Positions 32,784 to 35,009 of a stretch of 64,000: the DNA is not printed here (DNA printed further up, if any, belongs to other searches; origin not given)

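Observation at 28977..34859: CDP-3,6-dideoxyhexose genes joined to an acetolactate-synthase-like ThDP enzyme: predicted yersiniose-type branched-chain sugar pathway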

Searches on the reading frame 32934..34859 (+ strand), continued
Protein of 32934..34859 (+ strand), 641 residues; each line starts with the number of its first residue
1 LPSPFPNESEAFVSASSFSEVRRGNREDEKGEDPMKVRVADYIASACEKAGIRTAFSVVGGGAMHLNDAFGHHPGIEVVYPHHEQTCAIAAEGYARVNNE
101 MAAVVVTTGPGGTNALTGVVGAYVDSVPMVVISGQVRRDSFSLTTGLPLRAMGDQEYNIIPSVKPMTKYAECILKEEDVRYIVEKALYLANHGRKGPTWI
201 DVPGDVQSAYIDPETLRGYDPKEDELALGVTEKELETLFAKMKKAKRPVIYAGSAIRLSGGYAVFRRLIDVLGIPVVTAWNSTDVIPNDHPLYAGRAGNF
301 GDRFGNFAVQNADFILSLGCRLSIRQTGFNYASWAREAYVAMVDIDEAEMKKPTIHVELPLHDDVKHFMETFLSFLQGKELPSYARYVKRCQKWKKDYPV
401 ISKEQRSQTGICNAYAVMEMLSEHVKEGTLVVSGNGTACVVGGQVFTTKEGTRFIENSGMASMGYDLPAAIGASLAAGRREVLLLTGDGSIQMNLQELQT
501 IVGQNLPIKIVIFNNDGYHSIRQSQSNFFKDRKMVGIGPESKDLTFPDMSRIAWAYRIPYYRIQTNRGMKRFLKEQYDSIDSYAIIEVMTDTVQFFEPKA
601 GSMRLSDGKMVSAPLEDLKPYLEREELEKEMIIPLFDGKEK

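Call 42: find_related_loci(query=window:33036-34859:+, collection=genome_contigs, flank=10000)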
Query window:33036-34859:+ (607 aa) in genome_contigs; peptide patterns used: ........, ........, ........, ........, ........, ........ (x = any residue, [..] = any of these).
95 stretches matched a pattern; 4 encode a relative of the query (tblastn E <= 1e-3); 4 distinct loci.
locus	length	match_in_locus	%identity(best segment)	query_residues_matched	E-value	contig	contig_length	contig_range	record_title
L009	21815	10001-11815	85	1-605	0e+0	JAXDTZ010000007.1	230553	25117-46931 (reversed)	MAG: Candidatus Enteromonas sp. isolate SUG2459 k141_4117085, whole genome shotgun sequence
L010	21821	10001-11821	53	4-603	0e+0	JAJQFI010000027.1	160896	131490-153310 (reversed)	MAG: Oscillospiraceae bacterium isolate MO.2_2 NODE_14_length_160896_cov_86.263030, whole genome shotgun sequence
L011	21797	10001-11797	50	5-603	0e+0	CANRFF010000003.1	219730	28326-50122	MAG: uncultured Anaeroplasmataceae bacterium isolate Lapin-023__bin6 genome assembly, contig: Lapin-023__NODE_19_length_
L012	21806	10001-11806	35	1-603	1e-122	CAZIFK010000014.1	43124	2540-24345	MAG TPA_asm: uncultured bacterium isolate binchicken_co62_21 genome assembly, contig: NODE_197_length_43124_cov_11.37251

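Call 48: search_protein_families(library=pfam, proteins=[L010:4390-5631:+, L010:8900-9952:+, L010:11820-12785:+, L010:12775-13833:+, L010:13888-14892:+, L011:6420-8576:+, L011:8913-9965:+, L011:11829-12749:+, L011:12770-14773:+, L011:14751-17213:+], max_evalue=0.0001)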
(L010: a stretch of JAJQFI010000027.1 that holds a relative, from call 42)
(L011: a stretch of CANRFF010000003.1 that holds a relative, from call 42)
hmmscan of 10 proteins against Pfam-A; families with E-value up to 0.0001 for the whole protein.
L010:4390-5631:+ (413 aa): 3 families
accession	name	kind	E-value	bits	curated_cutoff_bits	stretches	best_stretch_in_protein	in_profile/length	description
PF03721.20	UDPG_MGDP_dh_N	-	4e-28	98.7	27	1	5-171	2-181/187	UDP-glucose/GDP-mannose dehydrogenase family, NAD binding domain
PF00984.24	UDPG_MGDP_dh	-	8.8e-28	96.7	25.4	1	201-290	2-93/94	UDP-glucose/GDP-mannose dehydrogenase family, central domain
PF03720.21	UDPG_MGDP_dh_C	-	6.9e-12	46.1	30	1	324-401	1-81/103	UDP-glucose/GDP-mannose dehydrogenase family, UDP binding domain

L010:8900-9952:+ (350 aa): 1 family
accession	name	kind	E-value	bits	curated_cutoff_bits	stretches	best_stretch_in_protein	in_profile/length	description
PF01757.29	Acyl_transf_3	-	1e-18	68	31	1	28-335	6-324/326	Acyltransferase domain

L010:11820-12785:+ (321 aa): 3 families
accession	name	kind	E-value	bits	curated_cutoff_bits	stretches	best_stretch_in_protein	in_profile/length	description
PF01370.27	Epimerase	-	2e-33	116.2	20.9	1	21-248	2-240/240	NAD dependent epimerase/dehydratase family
PF16363.11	GDP_Man_Dehyd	-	4e-21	76.3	27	1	21-311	1-330/332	GDP-mannose 4,6 dehydratase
PF07993.18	NAD_binding_4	-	3.2e-05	23.6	20.1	0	22-49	1-29/258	Male sterility protein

L010:12775-13833:+ (352 aa): 2 families
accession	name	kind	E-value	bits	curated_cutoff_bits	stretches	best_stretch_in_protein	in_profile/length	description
PF01501.26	Glyco_transf_8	-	2.3e-26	93.3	24.3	1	8-256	2-241/253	Glycosyl transferase family 8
PF18404.7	Glyco_transf_24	-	4.9e-08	33.1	25.7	1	21-130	17-122/268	Glucosyltransferase 24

L010:13888-14892:+ (334 aa): 7 families
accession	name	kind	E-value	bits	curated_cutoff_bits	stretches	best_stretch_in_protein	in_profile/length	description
PF01370.27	Epimerase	-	2e-23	83.5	20.9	1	4-219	2-220/240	NAD dependent epimerase/dehydratase family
PF01073.25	3Beta_HSD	-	8.9e-20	71.3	22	1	4-217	1-222/280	3-beta hydroxysteroid dehydrogenase/isomerase family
PF16363.11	GDP_Man_Dehyd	-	1.5e-13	51.4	27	1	5-251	2-261/332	GDP-mannose 4,6 dehydratase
PF07993.18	NAD_binding_4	-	5e-12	46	20.1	1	74-195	88-225/258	Male sterility protein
PF02719.21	Polysacc_synt_2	-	5.1e-07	29.6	20.2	1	58-179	59-173/293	Polysaccharide biosynthesis protein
PF04321.23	RmlD_sub_bind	-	2.2e-06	27.4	27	1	1-187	1-160/287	RmlD substrate binding domain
PF13460.12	NAD_binding_10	-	9.6e-06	26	27.2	1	7-179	1-148/184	NAD(P)H-binding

L011:6420-8576:+ (718 aa): 1 family
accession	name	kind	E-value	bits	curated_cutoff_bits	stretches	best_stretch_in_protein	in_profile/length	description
PF13306.12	LRR_5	-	9e-10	39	27.7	1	87-133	19-65/127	BspA type Leucine rich repeat region (6 copies)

L011:8913-9965:+ (350 aa): 6 families
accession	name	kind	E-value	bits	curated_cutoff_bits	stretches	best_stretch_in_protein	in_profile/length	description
PF16363.11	GDP_Man_Dehyd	-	5.1e-39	135.1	27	1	13-322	1-331/332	GDP-mannose 4,6 dehydratase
PF01370.27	Epimerase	-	8.2e-32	111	20.9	1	12-258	1-240/240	NAD dependent epimerase/dehydratase family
PF02719.21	Polysacc_synt_2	-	2.1e-16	60.4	20.2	1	51-135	38-131/293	Polysaccharide biosynthesis protein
PF04321.23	RmlD_sub_bind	-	6.3e-09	35.7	27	1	11-175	2-142/287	RmlD substrate binding domain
PF01073.25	3Beta_HSD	-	4.3e-08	33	22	1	14-170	2-159/280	3-beta hydroxysteroid dehydrogenase/isomerase family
PF07993.18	NAD_binding_4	-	3.3e-05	23.6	20.1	0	82-193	90-208/258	Male sterility protein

L011:11829-12749:+ (306 aa): 4 families
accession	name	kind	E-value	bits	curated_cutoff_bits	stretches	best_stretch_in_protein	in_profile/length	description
PF01370.27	Epimerase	-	2.4e-35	122.5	20.9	1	6-225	1-231/240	NAD dependent epimerase/dehydratase family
PF16363.11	GDP_Man_Dehyd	-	9.8e-23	81.6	27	1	8-297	2-330/332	GDP-mannose 4,6 dehydratase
PF13460.12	NAD_binding_10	-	4.6e-06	27.1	27.2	1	10-107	1-91/184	NAD(P)H-binding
PF04321.23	RmlD_sub_bind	-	8.6e-05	22.2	27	0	5-187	2-165/287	RmlD substrate binding domain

L011:12770-14773:+ (667 aa): 0 families

L011:14751-17213:+ (820 aa): 1 family
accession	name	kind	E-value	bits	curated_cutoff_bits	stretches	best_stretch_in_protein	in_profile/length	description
PF09586.16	YfhO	-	6.9e-63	213.7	28.5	2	40-661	26-605/835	Bacterial membrane protein YfhO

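Call 49: search_protein_families(library=pfam, proteins=[L012:6044-7354:+, L012:7370-8485:+, L012:8482-9288:+, L012:9276-10004:+, L012:11809-12561:+, L012:12542-13612:+, L012:13609-14538:+, L012:15444-16613:+, L012:406-1458:+, L012:1455-2423:+], max_evalue=0.0001)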
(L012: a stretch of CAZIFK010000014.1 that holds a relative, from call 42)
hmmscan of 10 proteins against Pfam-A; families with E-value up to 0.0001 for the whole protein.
L012:6044-7354:+ (436 aa): 1 family
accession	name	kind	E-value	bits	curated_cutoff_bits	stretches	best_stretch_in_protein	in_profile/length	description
PF13378.12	MR_MLE_C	-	1e-33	117.4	29.4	1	210-427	2-218/219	Enolase C-terminal domain-like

L012:7370-8485:+ (371 aa): 2 families
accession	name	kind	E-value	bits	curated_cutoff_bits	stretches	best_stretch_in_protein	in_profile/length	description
PF08125.19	Mannitol_dh_C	-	3.7e-22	79.2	30.7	1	189-318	8-133/190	Mannitol dehydrogenase C-terminal domain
PF01232.29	Mannitol_dh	-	8.3e-05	23.1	27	0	3-49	2-49/199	Mannitol dehydrogenase Rossmann domain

L012:8482-9288:+ (268 aa): 1 family
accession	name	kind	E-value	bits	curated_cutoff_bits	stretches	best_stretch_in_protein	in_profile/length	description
PF00459.30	Inositol_P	-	2.1e-41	142.6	27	1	12-241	11-244/271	Inositol monophosphatase family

L012:9276-10004:+ (242 aa): 1 family
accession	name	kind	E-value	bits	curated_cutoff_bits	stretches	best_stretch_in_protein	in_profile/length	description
PF00483.29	NTP_transferase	-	8.5e-12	45.6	21.2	1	11-206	3-211/245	Nucleotidyl transferase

L012:11809-12561:+ (250 aa): 2 families
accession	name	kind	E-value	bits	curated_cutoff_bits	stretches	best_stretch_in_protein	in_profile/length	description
PF03328.21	HpcH_HpaI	-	1.9e-30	106.3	25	1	15-237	5-219/221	HpcH/HpaI aldolase/citrate lyase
PF00224.27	PK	-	4.8e-06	26.3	30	0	117-215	197-286/328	Pyruvate kinase, barrel domain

L012:12542-13612:+ (356 aa): 5 families
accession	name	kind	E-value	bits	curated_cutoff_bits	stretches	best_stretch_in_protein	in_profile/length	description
PF01370.27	Epimerase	-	1.3e-44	152.9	20.9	1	36-281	1-240/240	NAD dependent epimerase/dehydratase family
PF16363.11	GDP_Man_Dehyd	-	4.6e-28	99.1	27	1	37-350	1-331/332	GDP-mannose 4,6 dehydratase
PF07993.18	NAD_binding_4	-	9.2e-09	35.3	20.1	1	101-214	84-204/258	Male sterility protein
PF01073.25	3Beta_HSD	-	2.1e-06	27.4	22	1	38-199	2-158/280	3-beta hydroxysteroid dehydrogenase/isomerase family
PF02719.21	Polysacc_synt_2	-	7.1e-06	25.8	20.2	0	104-156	76-128/293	Polysaccharide biosynthesis protein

L012:13609-14538:+ (309 aa): 1 family
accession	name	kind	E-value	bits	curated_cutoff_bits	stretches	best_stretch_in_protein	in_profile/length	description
PF05050.19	Methyltransf_21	-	1.4e-19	71.3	22.7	1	109-270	1-171/173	Methyltransferase FkbM domain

L012:15444-16613:+ (389 aa): 4 families
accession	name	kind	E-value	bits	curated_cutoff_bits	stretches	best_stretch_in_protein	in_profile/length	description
PF00535.33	Glycos_transf_2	-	8.8e-25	88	23.3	1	29-212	1-167/168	Glycosyl transferase family 2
PF13641.12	Glyco_tranf_2_3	-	8.2e-19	69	27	1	28-259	3-216/230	Glycosyltransferase like family 2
PF13632.12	Glyco_trans_2_3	-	3.9e-08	33.8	27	1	196-268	71-141/198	Glycosyl transferase family group 2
PF10111.15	Glyco_tranf_2_2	-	9.1e-08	32.4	27.3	1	29-253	1-219/276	Glycosyltransferase like family 2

L012:406-1458:+ (350 aa): 3 families
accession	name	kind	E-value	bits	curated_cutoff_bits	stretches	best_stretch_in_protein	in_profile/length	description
PF16363.11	GDP_Man_Dehyd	-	3.9e-153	510.2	27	1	9-337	1-332/332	GDP-mannose 4,6 dehydratase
PF01370.27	Epimerase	-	2.1e-73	247.1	20.9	1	8-252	1-239/240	NAD dependent epimerase/dehydratase family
PF04321.23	RmlD_sub_bind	-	6.3e-08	32.5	27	1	7-179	2-146/287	RmlD substrate binding domain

L012:1455-2423:+ (322 aa): 4 families
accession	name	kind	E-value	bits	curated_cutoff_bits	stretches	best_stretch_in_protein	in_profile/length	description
PF01370.27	Epimerase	-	9.9e-52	176.2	20.9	1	11-242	1-240/240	NAD dependent epimerase/dehydratase family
PF16363.11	GDP_Man_Dehyd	-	1.4e-25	90.9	27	1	43-305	58-332/332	GDP-mannose 4,6 dehydratase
PF04321.23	RmlD_sub_bind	-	2.6e-06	27.2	27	1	10-70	2-61/287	RmlD substrate binding domain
PF01073.25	3Beta_HSD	-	1.8e-05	24.3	22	0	13-232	2-231/280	3-beta hydroxysteroid dehydrogenase/isomerase family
